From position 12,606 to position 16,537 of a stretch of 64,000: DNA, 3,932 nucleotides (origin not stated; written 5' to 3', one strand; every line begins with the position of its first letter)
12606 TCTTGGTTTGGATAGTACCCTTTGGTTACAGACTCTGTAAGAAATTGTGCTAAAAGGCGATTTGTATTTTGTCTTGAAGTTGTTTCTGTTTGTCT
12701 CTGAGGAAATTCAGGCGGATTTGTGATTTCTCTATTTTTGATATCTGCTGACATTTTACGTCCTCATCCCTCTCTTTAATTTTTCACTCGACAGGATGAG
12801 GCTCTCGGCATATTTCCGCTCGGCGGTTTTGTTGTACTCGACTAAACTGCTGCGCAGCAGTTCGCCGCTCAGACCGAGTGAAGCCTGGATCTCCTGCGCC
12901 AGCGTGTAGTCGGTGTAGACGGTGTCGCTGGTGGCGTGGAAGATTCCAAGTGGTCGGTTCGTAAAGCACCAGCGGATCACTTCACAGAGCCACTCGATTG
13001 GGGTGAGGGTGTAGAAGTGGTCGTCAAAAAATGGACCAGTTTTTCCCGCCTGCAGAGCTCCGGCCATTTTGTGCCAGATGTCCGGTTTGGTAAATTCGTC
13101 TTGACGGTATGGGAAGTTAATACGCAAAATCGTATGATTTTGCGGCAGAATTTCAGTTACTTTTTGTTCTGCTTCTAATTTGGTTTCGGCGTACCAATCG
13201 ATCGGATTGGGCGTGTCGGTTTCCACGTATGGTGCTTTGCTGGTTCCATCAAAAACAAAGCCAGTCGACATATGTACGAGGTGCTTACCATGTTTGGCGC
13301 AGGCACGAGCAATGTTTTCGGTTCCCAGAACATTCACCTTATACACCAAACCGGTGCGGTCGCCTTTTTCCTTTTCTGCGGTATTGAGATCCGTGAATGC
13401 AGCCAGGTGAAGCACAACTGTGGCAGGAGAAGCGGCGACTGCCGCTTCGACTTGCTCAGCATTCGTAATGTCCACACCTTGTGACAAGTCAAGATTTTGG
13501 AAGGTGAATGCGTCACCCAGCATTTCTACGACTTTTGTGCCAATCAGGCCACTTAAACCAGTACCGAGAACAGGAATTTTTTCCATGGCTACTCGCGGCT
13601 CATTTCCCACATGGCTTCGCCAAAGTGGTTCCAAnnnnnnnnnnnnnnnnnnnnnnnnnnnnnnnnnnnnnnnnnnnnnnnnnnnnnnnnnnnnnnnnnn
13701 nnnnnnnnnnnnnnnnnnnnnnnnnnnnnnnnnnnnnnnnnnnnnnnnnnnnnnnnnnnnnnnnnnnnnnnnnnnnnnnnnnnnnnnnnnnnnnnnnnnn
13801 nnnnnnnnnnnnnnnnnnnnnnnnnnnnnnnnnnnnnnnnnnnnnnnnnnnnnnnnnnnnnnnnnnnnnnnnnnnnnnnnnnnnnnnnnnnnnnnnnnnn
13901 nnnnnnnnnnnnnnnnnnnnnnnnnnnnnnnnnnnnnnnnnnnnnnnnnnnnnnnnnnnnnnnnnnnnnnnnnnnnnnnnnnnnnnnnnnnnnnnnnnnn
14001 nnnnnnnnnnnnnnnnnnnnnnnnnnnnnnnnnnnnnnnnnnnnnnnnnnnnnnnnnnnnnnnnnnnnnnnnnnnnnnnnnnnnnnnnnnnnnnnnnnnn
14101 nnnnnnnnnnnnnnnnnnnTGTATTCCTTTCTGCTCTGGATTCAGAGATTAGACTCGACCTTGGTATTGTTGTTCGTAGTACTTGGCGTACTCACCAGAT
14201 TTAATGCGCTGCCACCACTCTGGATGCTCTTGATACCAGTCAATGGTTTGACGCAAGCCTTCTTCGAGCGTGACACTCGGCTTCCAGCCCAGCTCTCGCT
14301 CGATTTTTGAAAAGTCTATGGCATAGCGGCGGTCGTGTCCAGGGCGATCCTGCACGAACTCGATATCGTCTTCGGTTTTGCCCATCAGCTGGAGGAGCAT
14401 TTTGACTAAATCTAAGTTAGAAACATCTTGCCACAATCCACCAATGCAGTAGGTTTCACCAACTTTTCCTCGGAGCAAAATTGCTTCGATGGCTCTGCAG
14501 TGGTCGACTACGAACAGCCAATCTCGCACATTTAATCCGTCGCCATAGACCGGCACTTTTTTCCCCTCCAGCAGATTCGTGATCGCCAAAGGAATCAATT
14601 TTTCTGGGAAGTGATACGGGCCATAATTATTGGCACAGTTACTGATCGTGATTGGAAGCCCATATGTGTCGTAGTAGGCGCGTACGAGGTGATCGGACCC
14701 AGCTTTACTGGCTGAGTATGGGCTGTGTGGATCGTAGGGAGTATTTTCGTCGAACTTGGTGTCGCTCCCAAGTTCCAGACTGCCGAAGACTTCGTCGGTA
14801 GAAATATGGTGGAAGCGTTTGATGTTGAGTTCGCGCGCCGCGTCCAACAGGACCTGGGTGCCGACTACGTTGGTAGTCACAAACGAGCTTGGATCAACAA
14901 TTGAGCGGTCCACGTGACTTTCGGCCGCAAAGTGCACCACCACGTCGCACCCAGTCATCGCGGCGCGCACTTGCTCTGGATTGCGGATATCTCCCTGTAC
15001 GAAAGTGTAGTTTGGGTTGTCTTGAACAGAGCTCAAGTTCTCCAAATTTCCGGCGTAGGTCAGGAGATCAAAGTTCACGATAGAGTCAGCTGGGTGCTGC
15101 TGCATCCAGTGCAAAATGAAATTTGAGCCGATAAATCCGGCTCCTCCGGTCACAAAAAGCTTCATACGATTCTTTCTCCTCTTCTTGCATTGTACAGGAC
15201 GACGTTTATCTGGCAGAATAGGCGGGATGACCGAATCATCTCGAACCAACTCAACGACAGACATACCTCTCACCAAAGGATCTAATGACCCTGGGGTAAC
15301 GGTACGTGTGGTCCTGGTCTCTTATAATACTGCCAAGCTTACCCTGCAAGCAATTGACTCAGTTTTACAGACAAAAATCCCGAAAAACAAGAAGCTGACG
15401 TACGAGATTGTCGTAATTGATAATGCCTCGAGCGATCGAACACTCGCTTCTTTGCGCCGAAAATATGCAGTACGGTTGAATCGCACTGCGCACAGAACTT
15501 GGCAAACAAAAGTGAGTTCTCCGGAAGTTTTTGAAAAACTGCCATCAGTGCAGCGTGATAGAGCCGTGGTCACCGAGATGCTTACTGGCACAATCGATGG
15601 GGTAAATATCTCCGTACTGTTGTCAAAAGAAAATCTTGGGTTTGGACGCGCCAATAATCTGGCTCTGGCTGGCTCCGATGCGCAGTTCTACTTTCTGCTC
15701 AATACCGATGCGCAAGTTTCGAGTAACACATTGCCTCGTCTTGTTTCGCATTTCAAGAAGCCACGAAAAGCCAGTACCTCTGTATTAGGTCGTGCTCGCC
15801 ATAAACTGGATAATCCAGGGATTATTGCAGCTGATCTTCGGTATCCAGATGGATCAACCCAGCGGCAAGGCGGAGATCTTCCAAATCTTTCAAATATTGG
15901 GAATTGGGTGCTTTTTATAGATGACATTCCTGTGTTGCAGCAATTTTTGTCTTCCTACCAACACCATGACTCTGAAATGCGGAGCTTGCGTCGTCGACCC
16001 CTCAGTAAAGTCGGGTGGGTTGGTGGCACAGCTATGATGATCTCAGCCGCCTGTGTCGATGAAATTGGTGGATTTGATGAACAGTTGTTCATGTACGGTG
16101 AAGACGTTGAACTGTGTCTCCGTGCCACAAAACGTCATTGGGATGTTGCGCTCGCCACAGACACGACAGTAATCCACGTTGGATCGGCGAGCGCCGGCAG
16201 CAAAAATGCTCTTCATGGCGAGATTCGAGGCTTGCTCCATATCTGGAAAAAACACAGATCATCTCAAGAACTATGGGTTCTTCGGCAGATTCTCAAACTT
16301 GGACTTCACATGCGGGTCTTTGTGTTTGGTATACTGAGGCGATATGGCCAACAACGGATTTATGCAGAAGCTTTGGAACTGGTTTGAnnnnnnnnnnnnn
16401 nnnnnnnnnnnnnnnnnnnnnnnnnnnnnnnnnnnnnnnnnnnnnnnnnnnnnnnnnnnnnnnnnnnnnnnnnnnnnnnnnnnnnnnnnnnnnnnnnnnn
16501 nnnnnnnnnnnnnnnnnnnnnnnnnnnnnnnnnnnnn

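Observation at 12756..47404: Both rhamnose enantiomer pathways encoded within 35 kb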

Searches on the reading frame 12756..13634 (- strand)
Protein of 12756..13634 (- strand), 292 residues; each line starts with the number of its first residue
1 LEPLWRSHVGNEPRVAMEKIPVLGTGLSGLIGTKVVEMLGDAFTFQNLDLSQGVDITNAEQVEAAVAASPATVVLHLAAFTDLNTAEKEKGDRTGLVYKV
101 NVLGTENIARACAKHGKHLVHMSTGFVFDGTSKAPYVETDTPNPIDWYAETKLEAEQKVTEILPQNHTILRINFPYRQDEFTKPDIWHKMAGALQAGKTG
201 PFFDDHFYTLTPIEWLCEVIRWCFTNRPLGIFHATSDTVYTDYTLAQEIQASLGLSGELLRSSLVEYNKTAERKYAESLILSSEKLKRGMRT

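Call 5: search_protein_families(library=ncbifam, proteins=[window:12756-13634:-], max_evalue=0.00001)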
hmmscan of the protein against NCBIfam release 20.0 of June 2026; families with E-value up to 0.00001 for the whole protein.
window:12756-13634:- (292 aa): 6 families
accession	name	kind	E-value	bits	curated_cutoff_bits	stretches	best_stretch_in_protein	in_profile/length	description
TIGR01214.1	rmlD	equivalog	4.2e-42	144.2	224.05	1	23-286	3-263/285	dTDP-4-dehydrorhamnose reductase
NF007440.0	PRK09987.1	equivalog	1e-16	61.1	308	1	51-177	35-156/299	dTDP-4-dehydrorhamnose reductase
TIGR01179.1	galE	equivalog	1.5e-10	40.4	262.3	1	50-165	51-162/332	UDP-glucose 4-epimerase GalE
TIGR03466.1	HpnA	hypoth_equivalog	2.3e-06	26.7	367.65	0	55-171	51-164/327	hopanoid-associated sugar epimerase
NF042423.1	oxyalk_red_Shew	equivalog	3.4e-06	26.4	580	1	52-162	55-159/331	2-alkyl-3-oxoalkanoate reductase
TIGR01181.1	dTDP_gluc_dehyt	equivalog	6.8e-06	25.4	365.1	0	54-159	57-162/321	dTDP-glucose 4,6-dehydratase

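Call 6: search_protein_families(library=pfam, proteins=[window:12756-13634:-], max_evalue=0.00001)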
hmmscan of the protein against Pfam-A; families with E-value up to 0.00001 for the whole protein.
window:12756-13634:- (292 aa): 5 families
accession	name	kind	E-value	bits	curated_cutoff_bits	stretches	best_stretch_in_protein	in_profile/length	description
PF04321.23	RmlD_sub_bind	-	2.2e-42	145.6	27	1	22-275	3-254/287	RmlD substrate binding domain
PF01370.27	Epimerase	-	3.1e-13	50.1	20.9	1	25-165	4-159/240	NAD dependent epimerase/dehydratase family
PF01073.25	3Beta_HSD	-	1.4e-10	41.1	22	1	40-160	39-158/280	3-beta hydroxysteroid dehydrogenase/isomerase family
PF16363.11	GDP_Man_Dehyd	-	7.5e-09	35.9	27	1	49-162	55-167/332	GDP-mannose 4,6 dehydratase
PF07993.18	NAD_binding_4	-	2.1e-06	27.5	20.1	1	68-163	86-192/258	Male sterility protein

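Call 9: search_solved_structures(query=window:12756-13634:-, max_evalue=0.001, show_alignments=1)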
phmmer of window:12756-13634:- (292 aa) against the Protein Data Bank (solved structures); distinct sequences matched with E-value up to 0.001: 16.
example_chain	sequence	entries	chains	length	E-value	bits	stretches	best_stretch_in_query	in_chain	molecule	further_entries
5u9c_A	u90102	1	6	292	1.2e-22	83.8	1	20-279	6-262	dTDP-4-dehydrorhamnose Reductase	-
4wpg_A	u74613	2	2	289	2.2e-21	79.6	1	22-176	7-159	dTDP-4-dehydrorhamnose reductase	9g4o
8g22_A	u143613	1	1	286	8.8e-20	74.4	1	22-249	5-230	dTDP-4-dehydrorhamnose reductase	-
1vl0_A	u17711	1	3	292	5.8e-19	71.7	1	21-274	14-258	DTDP-4-dehydrorhamnose reductase, rfbD ortholog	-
2ggs_A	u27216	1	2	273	6.9e-17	64.9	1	23-279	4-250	273aa long hypothetical dTDP-4-dehydrorhamnose reductase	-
3sc6_A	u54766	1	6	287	1.3e-16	64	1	21-176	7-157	dTDP-4-dehydrorhamnose reductase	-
9gpi_D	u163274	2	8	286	3.8e-14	55.9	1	22-260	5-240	dTDP-4-dehydrorhamnose reductase, putative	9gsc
1kbz_A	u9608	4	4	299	1.1e-12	51.1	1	54-216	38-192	dTDP-glucose oxidoreductase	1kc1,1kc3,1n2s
8ctr_A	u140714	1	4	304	2.5e-10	43.4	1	23-216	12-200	dTDP-4-dehydrorhamnose reductase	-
4ndn_E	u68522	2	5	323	3.6e-10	42.9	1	70-255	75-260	Methionine adenosyltransferase 2 subunit beta | Isoform 2 of Methionine adenosyltransferase 2 subunit beta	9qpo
4ktt_E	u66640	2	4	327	3.6e-10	42.9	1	70-255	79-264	Methionine adenosyltransferase 2 subunit beta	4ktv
30gd_E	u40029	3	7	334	3.7e-10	42.8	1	70-255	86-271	Isoform 1 of Methionine adenosyltransferase 2 subunit beta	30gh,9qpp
2ydx_A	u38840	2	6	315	4.2e-10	42.7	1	72-255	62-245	METHIONINE ADENOSYLTRANSFERASE 2 SUBUNIT BETA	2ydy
3a1n_A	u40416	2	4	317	1.6e-05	27.6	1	22-156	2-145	NDP-sugar epimerase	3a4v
6jkg_A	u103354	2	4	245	2.1e-05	27.2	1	26-159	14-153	Sterol-4-alpha-carboxylate 3-dehydrogenase, decarboxylating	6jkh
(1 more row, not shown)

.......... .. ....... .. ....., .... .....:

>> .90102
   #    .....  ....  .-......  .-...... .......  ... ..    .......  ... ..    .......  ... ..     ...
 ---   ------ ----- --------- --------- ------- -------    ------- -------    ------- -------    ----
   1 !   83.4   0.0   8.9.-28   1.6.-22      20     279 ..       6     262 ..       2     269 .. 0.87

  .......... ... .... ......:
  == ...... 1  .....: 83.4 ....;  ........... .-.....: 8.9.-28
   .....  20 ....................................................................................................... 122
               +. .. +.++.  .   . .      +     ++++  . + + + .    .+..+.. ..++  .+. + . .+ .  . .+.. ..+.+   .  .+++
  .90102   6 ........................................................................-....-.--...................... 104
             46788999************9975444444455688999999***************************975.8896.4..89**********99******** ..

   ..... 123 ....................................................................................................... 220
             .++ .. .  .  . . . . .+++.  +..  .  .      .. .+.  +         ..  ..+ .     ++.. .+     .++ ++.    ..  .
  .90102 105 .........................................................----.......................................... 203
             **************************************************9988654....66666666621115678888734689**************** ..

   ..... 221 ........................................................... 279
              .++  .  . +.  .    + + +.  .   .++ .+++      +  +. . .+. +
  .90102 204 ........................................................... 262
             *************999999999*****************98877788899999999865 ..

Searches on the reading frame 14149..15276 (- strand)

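Call 5: search_protein_families(library=ncbifam, proteins=[window:14149-15276:-], max_evalue=0.00001)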
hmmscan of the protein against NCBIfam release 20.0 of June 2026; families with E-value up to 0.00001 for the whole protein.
window:14149-15276:- (375 aa): 24 families
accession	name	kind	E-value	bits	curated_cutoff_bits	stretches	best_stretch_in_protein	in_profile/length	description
TIGR01181.1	dTDP_gluc_dehyt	equivalog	1e-144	481.5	365.1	1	40-358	2-321/321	dTDP-glucose 4,6-dehydratase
NF007490.0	PRK10084.1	subfamily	2.8e-121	404.9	649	1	38-374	1-360/361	dTDP-glucose 4,6-dehydratase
NF007582.0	PRK10217.1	equivalog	8.1e-111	370.5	698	1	39-364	3-347/355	dTDP-glucose 4,6-dehydratase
TIGR04180.1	EDH_00030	hypoth_equivalog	2.7e-49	167.8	475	1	41-334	2-295/297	NAD-dependent 4,6-dehydratase LegB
TIGR01179.1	galE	equivalog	4.6e-34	117.7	262.3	1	39-352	1-329/332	UDP-glucose 4-epimerase GalE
TIGR02622.1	CDP_4_6_dhtase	equivalog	3e-28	99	278.45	1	38-350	5-332/352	CDP-glucose 4,6-dehydratase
TIGR03466.1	HpnA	hypoth_equivalog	5.8e-26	91.1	367.65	1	38-302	1-250/327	hopanoid-associated sugar epimerase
NF007956.0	PRK10675.1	subfamily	1.3e-24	87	394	2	38-193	1-155/338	UDP-glucose 4-epimerase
NF052578.1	StrlDmthSdmBMthl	equivalog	2.3e-19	70.3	600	1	88-287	43-236/328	sterol demethylase protein SdmB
NF011728.1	PRK15181.1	equivalog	5.9e-19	68.3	760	1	39-350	17-339/348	Vi polysaccharide biosynthesis UDP-N-acetylglucosaminuronic acid C-4 epimerase TviC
NF042422.1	oxyalk_red_OleD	equivalog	7.9e-19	68.2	580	1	38-203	1-155/329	2-alkyl-3-oxoalkanoate reductase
TIGR02197.1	heptose_epim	equivalog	1.8e-18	66.8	274.6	1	41-350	2-315/316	ADP-glyceromanno-heptose 6-epimerase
TIGR03589.1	PseB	equivalog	3.1e-18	65.8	407.75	1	36-175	3-140/324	UDP-N-acetylglucosamine 4,6-dehydratase (inverting)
NF042423.1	oxyalk_red_Shew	equivalog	3.8e-15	55.8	580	1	36-199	7-157/331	2-alkyl-3-oxoalkanoate reductase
TIGR01472.1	gmd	equivalog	3.4e-14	52.8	415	1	110-301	78-271/342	GDP-mannose 4,6-dehydratase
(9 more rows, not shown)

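Call 6: search_protein_families(library=pfam, proteins=[window:14149-15276:-], max_evalue=0.00001)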
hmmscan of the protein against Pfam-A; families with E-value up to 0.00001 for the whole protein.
window:14149-15276:- (375 aa): 7 families
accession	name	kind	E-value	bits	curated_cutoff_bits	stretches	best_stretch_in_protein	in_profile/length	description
PF16363.11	GDP_Man_Dehyd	-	5.4e-85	286.2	27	1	41-344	1-332/332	GDP-mannose 4,6 dehydratase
PF01370.27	Epimerase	-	1.5e-63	214.8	20.9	1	41-279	2-240/240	NAD dependent epimerase/dehydratase family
PF01073.25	3Beta_HSD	-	4.8e-23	82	22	1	42-256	2-218/280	3-beta hydroxysteroid dehydrogenase/isomerase family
PF02719.21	Polysacc_synt_2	-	2.2e-18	66.9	20.2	1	41-164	2-132/293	Polysaccharide biosynthesis protein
PF07993.18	NAD_binding_4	-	5.1e-15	55.8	20.1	1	92-214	65-204/258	Male sterility protein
PF04321.23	RmlD_sub_bind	-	3.9e-12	46.3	27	1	38-203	1-141/287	RmlD substrate binding domain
PF13460.12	NAD_binding_10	-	7.5e-12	45.9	27.2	1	68-200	19-133/184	NAD(P)H-binding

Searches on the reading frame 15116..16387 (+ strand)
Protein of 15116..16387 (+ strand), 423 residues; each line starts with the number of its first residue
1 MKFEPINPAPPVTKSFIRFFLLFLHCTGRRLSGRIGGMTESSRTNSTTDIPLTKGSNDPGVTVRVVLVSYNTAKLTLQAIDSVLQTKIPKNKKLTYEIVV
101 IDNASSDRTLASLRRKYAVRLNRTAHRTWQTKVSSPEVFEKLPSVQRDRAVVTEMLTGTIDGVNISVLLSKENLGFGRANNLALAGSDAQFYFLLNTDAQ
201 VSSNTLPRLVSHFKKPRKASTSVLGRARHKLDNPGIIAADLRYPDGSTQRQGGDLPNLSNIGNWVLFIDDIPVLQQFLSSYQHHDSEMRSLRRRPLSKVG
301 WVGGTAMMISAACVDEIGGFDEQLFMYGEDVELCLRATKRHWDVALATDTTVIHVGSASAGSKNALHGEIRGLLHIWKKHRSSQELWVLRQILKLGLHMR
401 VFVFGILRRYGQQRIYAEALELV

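Call 13: search_protein_families(library=pfam, proteins=[window:15116-16387:+], max_evalue=0.001)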
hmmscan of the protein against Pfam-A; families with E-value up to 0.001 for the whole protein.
window:15116-16387:+ (423 aa): 3 families
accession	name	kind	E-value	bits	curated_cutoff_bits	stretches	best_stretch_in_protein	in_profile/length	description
PF00535.33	Glycos_transf_2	-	1.3e-14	54.9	23.3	2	65-115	2-47/168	Glycosyl transferase family 2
PF13641.12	Glyco_tranf_2_3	-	6.3e-11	43.2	27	1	158-355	53-212/230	Glycosyltransferase like family 2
PF13632.12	Glyco_trans_2_3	-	2e-05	24.9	27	1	295-359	66-127/198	Glycosyl transferase family group 2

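Call 57: search_protein_families(library=ncbifam, proteins=[window:15116-16387:+], max_evalue=0.000001)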
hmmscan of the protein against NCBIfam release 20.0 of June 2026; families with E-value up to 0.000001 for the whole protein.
window:15116-16387:+ (423 aa): 2 families
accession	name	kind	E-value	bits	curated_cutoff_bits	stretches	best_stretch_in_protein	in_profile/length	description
TIGR03965.1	mycofact_glyco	equivalog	2.9e-11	42.9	280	1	294-354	221-280/467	mycofactocin biosynthesis glycosyltransferase MftF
NF041875.1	EPS_EpsD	equivalog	3.2e-09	36.6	370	0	314-419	167-273/325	exopolysaccharide biosynthesis glycosyltransferase EpsD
